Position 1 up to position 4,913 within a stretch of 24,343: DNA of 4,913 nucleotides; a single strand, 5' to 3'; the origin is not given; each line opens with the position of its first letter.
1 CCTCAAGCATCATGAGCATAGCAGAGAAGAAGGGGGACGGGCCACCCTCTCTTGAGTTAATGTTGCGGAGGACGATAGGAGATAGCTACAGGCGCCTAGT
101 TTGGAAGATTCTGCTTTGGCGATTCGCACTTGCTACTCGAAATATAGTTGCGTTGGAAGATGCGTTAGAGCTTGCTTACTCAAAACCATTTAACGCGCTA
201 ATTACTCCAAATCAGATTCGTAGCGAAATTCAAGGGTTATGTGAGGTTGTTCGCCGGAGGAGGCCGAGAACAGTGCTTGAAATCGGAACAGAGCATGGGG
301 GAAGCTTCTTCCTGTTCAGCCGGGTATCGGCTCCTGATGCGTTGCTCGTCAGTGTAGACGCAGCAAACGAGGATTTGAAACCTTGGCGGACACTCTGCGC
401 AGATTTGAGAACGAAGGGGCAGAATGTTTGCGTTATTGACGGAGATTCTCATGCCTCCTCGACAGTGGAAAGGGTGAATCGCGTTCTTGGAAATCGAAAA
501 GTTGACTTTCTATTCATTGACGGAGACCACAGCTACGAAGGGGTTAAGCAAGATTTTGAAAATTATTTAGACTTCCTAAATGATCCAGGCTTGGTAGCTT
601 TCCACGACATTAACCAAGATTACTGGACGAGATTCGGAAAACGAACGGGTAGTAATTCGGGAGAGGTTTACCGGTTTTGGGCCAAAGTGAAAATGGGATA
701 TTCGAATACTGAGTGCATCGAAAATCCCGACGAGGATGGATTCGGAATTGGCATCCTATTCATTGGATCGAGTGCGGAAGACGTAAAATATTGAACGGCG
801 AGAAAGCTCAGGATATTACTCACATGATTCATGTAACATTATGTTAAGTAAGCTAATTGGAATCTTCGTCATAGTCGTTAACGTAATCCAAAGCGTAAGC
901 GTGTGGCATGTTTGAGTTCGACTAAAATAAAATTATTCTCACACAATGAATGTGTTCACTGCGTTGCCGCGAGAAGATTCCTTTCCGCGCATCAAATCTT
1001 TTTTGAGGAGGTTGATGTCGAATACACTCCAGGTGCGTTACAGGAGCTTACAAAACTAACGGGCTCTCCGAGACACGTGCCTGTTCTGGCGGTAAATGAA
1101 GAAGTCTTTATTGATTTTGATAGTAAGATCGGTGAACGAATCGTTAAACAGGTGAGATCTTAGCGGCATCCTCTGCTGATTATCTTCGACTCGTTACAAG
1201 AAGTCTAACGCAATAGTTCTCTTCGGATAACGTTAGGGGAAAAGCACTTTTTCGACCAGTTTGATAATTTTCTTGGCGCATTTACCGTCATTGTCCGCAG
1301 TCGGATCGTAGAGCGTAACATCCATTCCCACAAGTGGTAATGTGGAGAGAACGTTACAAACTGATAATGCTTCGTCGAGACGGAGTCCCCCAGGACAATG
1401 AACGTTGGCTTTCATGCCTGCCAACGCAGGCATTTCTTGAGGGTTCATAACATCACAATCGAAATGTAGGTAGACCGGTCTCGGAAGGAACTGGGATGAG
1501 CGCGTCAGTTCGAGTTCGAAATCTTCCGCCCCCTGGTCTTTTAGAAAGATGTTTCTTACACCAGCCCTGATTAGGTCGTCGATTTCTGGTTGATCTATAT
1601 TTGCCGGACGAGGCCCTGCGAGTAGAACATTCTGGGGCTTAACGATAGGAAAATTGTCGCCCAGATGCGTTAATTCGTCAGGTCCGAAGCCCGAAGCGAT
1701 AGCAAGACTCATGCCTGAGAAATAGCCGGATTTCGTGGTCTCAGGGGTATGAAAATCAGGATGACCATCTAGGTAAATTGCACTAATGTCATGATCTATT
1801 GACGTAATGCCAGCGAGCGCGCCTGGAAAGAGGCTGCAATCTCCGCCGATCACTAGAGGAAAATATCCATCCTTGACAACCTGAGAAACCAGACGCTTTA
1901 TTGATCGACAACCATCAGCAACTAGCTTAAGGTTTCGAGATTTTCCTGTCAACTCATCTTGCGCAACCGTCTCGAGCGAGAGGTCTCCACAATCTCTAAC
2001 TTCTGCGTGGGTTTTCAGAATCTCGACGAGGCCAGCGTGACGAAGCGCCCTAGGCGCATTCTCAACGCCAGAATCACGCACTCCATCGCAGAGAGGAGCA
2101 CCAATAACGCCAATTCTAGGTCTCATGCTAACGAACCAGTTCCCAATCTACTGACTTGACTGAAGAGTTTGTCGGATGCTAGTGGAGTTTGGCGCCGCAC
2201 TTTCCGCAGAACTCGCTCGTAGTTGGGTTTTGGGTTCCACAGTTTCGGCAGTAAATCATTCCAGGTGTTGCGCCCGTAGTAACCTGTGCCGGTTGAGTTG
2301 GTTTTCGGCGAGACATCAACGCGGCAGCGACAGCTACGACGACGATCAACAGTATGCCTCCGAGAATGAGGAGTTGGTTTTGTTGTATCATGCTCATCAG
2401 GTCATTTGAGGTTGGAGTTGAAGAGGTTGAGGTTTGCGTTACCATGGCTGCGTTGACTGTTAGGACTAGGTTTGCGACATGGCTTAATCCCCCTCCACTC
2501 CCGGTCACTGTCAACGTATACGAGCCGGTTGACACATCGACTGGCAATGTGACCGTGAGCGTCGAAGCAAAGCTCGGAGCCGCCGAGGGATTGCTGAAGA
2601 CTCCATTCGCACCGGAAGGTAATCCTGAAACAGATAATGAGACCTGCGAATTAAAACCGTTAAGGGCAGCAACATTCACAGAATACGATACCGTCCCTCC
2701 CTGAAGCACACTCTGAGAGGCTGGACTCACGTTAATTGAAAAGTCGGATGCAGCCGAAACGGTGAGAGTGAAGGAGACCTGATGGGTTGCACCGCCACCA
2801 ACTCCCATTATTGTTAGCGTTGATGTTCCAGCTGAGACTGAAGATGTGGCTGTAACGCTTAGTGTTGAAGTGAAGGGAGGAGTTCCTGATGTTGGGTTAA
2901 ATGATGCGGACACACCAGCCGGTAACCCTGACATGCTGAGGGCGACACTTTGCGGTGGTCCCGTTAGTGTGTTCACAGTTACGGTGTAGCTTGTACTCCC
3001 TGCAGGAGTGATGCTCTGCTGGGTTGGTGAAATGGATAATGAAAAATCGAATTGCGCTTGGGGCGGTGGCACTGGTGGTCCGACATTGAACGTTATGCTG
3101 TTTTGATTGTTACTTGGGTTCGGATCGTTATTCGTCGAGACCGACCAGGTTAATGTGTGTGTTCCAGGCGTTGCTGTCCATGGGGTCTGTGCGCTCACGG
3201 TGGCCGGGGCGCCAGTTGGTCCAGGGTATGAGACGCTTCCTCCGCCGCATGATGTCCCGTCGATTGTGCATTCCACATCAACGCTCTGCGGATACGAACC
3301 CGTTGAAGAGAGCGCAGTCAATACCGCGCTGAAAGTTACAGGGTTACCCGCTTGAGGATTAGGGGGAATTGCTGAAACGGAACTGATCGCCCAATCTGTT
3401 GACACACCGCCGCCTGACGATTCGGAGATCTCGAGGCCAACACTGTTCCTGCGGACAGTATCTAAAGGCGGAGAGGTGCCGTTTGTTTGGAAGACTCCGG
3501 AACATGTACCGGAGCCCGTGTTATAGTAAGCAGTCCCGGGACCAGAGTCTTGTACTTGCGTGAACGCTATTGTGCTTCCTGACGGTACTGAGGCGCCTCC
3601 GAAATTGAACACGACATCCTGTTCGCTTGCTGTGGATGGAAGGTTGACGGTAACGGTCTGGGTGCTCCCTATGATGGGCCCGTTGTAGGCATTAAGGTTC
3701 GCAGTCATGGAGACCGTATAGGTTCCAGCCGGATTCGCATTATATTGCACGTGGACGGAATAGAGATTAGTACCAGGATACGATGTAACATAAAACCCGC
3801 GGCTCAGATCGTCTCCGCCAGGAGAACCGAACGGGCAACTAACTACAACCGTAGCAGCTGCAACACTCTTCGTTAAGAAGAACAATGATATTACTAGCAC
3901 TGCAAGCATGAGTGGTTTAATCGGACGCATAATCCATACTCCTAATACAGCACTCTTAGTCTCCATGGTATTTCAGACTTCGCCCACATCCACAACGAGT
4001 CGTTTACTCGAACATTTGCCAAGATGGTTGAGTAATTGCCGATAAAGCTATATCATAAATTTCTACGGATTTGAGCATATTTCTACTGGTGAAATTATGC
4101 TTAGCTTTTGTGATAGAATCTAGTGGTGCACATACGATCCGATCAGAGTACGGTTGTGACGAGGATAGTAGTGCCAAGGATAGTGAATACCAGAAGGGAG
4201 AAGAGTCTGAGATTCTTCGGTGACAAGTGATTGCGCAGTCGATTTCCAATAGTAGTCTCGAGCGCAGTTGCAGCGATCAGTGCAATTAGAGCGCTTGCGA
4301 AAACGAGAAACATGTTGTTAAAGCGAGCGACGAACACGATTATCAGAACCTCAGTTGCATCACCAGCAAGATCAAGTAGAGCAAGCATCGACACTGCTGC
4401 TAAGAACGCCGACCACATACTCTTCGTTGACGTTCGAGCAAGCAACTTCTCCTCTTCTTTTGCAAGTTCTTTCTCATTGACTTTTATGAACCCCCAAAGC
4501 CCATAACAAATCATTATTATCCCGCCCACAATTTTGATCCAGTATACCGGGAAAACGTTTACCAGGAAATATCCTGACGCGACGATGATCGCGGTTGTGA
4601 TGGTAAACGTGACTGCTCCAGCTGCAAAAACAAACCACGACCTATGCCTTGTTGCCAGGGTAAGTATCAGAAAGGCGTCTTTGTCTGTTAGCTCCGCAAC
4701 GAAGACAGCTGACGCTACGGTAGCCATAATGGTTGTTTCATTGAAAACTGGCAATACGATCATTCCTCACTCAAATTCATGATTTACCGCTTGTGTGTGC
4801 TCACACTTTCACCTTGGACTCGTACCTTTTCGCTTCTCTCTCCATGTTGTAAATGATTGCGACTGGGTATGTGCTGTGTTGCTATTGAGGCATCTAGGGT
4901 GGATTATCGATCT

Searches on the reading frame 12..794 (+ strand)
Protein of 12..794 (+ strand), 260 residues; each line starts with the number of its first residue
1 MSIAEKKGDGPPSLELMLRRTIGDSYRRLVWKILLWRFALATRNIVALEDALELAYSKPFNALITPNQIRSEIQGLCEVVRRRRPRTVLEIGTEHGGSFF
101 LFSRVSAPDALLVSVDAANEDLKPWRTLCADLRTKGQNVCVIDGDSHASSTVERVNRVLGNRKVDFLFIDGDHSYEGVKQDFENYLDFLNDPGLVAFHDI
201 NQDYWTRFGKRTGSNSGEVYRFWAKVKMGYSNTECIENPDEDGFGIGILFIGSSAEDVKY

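Call 48: search_protein_families(library=pfam, proteins=[window:12-794:+], max_evalue=0.00001)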
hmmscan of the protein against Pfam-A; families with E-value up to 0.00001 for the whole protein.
window:12-794:+ (260 aa): 2 families
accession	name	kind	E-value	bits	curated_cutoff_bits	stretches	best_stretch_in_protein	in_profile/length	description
PF13578.12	Methyltransf_24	-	9.7e-17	62.2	26.3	1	89-200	1-105/105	Methyltransferase domain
PF04989.18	RMNT_CmcI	-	4e-09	36.9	23.2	1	70-190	18-138/206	Rhamnosyl O-methyltransferase/CmcI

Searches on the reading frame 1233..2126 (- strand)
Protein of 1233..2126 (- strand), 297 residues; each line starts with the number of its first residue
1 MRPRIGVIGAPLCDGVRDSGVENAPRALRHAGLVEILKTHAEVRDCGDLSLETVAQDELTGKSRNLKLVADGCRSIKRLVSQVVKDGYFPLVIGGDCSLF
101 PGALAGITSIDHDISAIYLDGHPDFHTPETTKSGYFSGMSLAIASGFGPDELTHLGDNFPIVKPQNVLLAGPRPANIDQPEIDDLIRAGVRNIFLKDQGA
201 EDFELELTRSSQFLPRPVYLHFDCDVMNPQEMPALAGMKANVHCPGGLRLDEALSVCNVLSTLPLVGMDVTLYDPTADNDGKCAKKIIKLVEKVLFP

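Call 48: search_protein_families(library=pfam, proteins=[window:1233-2126:-], max_evalue=0.00001)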
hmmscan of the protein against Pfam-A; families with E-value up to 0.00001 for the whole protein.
window:1233-2126:- (297 aa): 1 family
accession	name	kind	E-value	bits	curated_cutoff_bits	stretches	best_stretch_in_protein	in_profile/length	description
PF00491.26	Arginase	-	8.8e-34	117.7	22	1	5-294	3-277/280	Arginase family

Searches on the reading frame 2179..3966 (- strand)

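Call 48: search_protein_families(library=pfam, proteins=[window:2179-3966:-], max_evalue=0.00001)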
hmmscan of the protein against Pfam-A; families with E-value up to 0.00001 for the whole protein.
window:2179-3966:- (595 aa): 2 families
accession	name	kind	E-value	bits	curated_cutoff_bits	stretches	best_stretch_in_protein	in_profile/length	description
PF13240.11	Zn_Ribbon_1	-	1.1e-07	31.9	25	1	572-594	1-23/23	zinc-ribbon domain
PF24463.1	DUF7577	-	3e-06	27.1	28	1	571-594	3-26/27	Domain of unknown function (DUF7577)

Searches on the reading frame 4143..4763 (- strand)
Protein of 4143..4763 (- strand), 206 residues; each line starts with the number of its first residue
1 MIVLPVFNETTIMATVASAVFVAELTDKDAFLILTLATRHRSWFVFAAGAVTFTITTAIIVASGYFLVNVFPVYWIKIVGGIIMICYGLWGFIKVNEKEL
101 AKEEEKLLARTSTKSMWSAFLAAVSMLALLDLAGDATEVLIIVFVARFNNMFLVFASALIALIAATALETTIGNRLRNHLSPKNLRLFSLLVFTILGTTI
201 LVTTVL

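Call 48: search_protein_families(library=pfam, proteins=[window:4143-4763:-], max_evalue=0.00001)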
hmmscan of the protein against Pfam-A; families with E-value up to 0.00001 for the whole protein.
window:4143-4763:- (206 aa): 1 family
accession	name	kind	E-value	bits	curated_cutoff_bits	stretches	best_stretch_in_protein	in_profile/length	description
PF01169.24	GDT1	-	5.5e-21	75.1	27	2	15-88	2-75/75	Divalent cation/proton antiporter GDT1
